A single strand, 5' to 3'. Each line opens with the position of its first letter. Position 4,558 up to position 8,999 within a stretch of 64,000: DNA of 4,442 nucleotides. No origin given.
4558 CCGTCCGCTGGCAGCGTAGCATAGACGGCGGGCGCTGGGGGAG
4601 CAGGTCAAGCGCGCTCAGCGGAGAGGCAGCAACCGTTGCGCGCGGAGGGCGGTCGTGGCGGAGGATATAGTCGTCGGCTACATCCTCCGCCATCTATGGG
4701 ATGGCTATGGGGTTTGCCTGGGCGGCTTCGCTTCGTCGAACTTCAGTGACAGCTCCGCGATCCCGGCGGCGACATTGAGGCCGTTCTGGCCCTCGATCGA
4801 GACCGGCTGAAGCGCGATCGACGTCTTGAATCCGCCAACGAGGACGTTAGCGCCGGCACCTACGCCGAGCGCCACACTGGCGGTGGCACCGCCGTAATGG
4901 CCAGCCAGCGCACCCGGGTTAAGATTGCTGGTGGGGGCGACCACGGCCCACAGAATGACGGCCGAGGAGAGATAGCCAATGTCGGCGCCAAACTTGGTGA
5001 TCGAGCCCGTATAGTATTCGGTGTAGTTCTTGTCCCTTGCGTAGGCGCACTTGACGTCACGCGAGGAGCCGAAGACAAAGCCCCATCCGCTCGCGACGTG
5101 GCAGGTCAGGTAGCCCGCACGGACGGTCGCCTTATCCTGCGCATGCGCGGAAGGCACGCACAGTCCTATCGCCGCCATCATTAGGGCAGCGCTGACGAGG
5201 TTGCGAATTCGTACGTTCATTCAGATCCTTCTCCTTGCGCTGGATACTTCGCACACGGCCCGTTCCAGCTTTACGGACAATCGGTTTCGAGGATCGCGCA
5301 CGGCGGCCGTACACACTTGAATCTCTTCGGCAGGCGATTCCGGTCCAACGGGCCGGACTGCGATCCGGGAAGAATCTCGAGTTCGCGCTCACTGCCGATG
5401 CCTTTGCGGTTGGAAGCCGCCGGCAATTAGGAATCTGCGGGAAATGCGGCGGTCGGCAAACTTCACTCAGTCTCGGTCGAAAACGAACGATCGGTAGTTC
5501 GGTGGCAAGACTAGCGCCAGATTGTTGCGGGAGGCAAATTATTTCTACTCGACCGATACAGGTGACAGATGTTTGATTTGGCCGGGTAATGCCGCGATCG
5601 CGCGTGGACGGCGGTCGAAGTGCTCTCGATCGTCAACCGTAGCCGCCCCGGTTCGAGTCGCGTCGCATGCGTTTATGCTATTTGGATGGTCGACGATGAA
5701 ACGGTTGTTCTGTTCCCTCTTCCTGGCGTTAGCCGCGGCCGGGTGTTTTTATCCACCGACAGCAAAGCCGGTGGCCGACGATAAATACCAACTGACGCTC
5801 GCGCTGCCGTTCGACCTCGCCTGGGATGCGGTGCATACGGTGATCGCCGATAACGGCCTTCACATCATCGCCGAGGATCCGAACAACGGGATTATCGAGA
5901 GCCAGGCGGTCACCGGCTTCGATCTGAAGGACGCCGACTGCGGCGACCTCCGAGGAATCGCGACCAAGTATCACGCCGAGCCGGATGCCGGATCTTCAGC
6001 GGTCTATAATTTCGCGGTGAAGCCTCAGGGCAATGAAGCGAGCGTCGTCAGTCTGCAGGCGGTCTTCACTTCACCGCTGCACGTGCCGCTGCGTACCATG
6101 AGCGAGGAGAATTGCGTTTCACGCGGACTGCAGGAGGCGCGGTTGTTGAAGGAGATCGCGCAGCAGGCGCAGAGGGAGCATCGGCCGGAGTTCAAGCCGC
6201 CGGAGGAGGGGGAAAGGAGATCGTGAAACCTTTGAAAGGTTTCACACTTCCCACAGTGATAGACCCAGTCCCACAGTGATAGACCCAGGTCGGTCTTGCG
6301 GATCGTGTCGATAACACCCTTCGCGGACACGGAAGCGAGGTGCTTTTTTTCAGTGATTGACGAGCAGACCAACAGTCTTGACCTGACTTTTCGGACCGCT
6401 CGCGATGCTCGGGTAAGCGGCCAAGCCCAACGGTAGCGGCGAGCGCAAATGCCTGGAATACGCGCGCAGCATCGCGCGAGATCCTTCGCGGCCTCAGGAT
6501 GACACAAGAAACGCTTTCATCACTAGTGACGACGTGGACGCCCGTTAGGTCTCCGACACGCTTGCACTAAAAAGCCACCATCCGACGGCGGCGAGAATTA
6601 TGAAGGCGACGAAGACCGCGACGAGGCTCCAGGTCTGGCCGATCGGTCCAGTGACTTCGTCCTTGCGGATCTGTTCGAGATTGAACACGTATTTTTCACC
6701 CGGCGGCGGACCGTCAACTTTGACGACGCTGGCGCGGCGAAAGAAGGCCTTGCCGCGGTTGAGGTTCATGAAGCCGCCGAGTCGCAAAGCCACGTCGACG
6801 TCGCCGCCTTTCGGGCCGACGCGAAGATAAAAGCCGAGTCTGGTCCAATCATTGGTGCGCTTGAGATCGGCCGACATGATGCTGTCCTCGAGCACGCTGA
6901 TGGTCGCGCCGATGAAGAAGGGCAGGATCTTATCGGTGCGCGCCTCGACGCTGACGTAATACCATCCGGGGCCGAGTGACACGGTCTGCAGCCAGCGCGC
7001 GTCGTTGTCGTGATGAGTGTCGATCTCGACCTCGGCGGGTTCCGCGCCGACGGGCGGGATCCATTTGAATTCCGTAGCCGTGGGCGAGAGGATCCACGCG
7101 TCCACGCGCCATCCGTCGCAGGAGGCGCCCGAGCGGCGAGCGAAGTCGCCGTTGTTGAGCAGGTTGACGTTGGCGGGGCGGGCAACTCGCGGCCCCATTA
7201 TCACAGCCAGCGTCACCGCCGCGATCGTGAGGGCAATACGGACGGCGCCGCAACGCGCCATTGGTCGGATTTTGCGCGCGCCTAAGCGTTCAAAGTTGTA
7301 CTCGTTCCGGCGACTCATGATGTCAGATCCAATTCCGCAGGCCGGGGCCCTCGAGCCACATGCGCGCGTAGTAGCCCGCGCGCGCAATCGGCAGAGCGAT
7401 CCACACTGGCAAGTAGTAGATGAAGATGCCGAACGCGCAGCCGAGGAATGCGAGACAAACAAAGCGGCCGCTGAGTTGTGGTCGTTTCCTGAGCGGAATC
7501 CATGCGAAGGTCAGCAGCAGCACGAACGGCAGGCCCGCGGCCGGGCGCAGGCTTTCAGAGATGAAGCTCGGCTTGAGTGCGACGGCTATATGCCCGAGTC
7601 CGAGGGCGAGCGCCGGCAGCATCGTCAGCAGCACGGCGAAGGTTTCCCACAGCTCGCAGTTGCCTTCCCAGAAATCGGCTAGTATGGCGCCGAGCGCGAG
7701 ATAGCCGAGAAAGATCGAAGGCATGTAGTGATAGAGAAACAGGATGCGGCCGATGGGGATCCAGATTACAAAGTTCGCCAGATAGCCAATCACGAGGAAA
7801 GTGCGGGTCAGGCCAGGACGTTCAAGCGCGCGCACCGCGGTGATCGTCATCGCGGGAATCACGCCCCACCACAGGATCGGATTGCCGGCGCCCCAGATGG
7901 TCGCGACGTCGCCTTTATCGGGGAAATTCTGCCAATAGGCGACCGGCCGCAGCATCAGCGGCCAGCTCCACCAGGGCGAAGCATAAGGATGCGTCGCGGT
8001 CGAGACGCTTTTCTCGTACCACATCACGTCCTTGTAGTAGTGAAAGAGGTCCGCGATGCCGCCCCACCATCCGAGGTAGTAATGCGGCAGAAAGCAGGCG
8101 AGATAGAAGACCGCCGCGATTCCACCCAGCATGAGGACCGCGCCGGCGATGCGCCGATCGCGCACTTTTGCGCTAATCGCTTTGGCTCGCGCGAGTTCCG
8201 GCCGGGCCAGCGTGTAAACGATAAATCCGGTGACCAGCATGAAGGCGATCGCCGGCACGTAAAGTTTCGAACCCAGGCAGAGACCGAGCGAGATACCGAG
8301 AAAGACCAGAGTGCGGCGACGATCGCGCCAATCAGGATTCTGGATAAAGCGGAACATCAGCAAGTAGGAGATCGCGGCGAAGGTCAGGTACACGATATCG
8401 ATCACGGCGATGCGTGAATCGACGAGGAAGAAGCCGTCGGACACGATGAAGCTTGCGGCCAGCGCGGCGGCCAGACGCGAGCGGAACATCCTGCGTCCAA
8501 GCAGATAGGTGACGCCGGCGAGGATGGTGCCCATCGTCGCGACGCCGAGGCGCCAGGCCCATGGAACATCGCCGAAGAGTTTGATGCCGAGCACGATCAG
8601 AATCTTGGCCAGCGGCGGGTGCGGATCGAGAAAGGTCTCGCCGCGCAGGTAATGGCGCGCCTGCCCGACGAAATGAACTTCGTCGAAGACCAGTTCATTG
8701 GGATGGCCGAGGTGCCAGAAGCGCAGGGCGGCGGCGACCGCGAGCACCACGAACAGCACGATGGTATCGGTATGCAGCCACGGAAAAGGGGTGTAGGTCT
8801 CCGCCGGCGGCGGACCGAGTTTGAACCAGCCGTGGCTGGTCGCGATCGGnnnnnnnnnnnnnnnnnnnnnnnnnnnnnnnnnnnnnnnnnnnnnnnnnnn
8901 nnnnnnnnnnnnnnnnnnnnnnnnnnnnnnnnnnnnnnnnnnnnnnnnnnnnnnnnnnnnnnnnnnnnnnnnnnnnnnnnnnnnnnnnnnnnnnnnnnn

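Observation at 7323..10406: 1027-aa fusion of two GT-C-fold membrane glycosyltransferase modules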

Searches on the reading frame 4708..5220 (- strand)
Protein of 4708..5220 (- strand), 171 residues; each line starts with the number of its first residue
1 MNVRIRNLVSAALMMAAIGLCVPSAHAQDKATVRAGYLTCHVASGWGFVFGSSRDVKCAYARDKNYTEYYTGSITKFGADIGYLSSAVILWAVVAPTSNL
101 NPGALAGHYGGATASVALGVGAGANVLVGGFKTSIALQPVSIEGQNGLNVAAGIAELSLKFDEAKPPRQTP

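Call 30: search_protein_families(library=pfam, proteins=[window:4708-5220:-], max_evalue=1)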
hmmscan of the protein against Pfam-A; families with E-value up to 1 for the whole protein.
window:4708-5220:- (171 aa): 1 family
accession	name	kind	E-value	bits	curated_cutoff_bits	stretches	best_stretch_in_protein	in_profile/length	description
PF06186.16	DUF992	-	3e-50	170.2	22.7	1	24-160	7-143/143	Protein of unknown function (DUF992)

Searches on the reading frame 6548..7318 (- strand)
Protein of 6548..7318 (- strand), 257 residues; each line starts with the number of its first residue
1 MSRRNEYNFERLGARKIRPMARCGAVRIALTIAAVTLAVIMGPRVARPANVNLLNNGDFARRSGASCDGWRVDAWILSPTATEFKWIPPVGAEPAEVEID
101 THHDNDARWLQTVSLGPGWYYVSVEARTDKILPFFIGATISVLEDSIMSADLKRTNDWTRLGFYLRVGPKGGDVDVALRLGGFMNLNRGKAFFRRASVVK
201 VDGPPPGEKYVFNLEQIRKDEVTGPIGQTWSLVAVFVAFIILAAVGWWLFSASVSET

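Call 30: search_protein_families(library=pfam, proteins=[window:6548-7318:-], max_evalue=1)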
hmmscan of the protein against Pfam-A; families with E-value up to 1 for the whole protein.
seq(257 aa): 0 families

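Call 33: find_homologous_proteins(query=window:6548-7318:-)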
Query seq(257 aa) (257 aa): 264 proteins with E <= 0.001 among 1903 candidates; the best 120 are listed.
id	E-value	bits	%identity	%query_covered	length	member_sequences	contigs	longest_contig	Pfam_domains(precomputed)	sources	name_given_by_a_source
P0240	1.9e-160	550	95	100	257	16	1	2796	-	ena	-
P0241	3.3e-131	455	83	94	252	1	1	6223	-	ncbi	-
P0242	6.5e-128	444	83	90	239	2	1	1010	-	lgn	-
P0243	7.6e-127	440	80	91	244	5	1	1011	-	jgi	jgi:hypothetical protein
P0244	1.7e-126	439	82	90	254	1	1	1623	-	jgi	jgi:hypothetical protein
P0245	1.8e-125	436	78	93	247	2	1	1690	-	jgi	-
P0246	5.9e-125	434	80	93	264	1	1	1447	-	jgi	-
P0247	6.7e-125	434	81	91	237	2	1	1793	-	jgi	jgi:dolichyl-phosphate-mannose-protein mannosyltransferase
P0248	6.8e-125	434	84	84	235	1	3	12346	-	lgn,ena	-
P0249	1.9e-123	429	82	89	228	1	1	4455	-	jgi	jgi:hypothetical protein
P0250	4.1e-123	428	82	84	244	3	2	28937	-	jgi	-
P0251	5.9e-123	428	85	83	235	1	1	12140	-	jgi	jgi:hypothetical protein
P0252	1.4e-122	426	76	98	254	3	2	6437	-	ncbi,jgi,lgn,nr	ncbi:MAG TPA: hypothetical protein VHS07_02680 [Candidatus Binataceae bacterium]|jgi:hypothetical pr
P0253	1.5e-122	426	82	84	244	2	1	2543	-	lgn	-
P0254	1.9e-122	426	77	96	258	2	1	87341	-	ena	-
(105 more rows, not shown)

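Call 83: search_protein_families(library=pfam, alignment_id=A3, max_evalue=1)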
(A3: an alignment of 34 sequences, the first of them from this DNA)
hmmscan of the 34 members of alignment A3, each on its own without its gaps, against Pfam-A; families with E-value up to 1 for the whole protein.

A. member 1, seq(257 aa): 0 families

B. families by the number of members that match (of 34 scanned): 7 families
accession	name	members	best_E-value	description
PF07219.19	HemY_N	2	0.012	HemY protein N-terminus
PF17364.7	DUF5389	1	0.037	Family of unknown function (DUF5389)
PF05620.16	TMEM208_SND2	1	0.13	SRP-independent targeting protein 2/TMEM208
PF17272.7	DUF5337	1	0.14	Family of unknown function (DUF5337)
PF19199.5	Phage_coatGP8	1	0.28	Phage major coat protein, Gp8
PF14155.11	DUF4307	1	0.29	Domain of unknown function (DUF4307)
PF00746.26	Gram_pos_anchor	1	0.35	LPXTG cell wall anchor motif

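Call 84: search_solved_structures(query=A3, max_evalue=10, show_alignments=1)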
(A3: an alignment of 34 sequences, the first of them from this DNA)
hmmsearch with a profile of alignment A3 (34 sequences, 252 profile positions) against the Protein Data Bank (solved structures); distinct sequences matched with E-value up to 10: 1.
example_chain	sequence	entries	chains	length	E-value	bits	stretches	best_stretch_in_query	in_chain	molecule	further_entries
5xg5_A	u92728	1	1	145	0.18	13.9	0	75-114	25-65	MITSUBA-1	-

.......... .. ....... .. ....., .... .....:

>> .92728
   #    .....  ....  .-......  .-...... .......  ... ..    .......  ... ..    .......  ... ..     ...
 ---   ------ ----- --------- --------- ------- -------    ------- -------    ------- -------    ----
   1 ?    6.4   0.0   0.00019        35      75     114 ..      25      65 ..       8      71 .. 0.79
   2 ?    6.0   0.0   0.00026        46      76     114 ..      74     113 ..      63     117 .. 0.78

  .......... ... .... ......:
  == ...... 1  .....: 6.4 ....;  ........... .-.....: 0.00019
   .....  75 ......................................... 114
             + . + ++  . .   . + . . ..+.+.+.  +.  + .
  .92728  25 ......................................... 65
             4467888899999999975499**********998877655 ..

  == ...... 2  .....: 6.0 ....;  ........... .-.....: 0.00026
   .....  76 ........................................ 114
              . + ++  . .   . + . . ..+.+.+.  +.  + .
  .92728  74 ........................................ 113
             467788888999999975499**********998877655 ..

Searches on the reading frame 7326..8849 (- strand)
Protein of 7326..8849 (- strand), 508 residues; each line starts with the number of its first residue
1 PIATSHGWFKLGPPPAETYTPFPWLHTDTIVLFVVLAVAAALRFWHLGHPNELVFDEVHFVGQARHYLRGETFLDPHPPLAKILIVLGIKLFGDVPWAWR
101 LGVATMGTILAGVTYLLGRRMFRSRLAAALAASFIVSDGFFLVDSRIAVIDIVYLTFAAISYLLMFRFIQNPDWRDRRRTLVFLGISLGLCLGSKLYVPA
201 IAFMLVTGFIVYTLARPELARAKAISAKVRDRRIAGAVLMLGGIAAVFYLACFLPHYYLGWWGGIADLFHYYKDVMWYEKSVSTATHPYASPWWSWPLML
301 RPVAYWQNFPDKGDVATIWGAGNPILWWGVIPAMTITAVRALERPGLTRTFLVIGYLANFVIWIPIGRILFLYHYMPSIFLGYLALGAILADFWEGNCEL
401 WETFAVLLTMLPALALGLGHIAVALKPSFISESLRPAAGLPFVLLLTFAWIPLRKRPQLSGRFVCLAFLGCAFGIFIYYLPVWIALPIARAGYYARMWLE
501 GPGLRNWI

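Call 12: search_solved_structures(query=window:7326-8849:-, max_evalue=0.01)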
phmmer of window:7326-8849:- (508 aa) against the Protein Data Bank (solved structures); distinct sequences matched with E-value up to 0.01: 4.
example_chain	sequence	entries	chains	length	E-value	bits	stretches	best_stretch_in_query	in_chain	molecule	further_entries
9i5k_A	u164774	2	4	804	1.4e-19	73.6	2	30-266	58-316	Dolichyl-phosphate-mannose--protein mannosyltransferase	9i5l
6p25_A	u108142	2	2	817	3.5e-13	52.5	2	32-198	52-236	Dolichyl-phosphate-mannose--protein mannosyltransferase 1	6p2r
9e61_A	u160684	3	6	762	3.1e-10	42.8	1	33-259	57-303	Dolichyl-phosphate-mannose--protein mannosyltransferase 4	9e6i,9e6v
6p25_B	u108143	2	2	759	0.00023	23.4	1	26-264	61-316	Dolichyl-phosphate-mannose--protein mannosyltransferase 2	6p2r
